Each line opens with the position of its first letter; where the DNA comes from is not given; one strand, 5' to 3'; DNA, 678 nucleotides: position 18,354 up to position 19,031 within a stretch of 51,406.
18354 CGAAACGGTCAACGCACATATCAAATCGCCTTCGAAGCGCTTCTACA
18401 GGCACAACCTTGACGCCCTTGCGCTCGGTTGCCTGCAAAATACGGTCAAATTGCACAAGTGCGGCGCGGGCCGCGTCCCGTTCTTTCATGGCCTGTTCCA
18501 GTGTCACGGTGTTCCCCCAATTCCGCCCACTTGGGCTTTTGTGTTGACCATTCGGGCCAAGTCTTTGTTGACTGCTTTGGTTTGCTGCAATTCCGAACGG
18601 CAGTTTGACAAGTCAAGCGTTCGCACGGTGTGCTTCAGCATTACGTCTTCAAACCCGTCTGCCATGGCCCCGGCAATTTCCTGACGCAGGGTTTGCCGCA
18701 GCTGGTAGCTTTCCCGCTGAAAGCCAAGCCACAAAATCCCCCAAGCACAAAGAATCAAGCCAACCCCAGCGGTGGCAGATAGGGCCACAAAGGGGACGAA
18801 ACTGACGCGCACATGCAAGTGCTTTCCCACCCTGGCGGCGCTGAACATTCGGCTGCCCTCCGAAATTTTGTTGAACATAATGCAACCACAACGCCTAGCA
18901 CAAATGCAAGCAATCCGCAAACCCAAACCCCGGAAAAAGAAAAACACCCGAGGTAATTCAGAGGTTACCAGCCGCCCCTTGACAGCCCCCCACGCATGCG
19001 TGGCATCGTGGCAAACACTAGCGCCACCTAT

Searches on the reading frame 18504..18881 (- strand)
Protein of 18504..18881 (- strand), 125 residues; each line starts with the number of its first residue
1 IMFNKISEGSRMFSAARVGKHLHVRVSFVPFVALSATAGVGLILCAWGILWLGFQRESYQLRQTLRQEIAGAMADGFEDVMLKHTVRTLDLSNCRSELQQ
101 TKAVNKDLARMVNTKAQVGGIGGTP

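Call 52: search_protein_families(library=pfam, proteins=[window:18504-18881:-], max_evalue=0.1)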
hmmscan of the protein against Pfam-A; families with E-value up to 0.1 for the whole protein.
window:18504-18881:- (125 aa): 1 family
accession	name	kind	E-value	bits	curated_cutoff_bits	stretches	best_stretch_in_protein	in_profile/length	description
PF12808.12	Mto2_bdg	-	0.021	15.6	22.3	1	87-114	20-47/52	Micro-tubular organiser Mto1 C-term Mto2-binding region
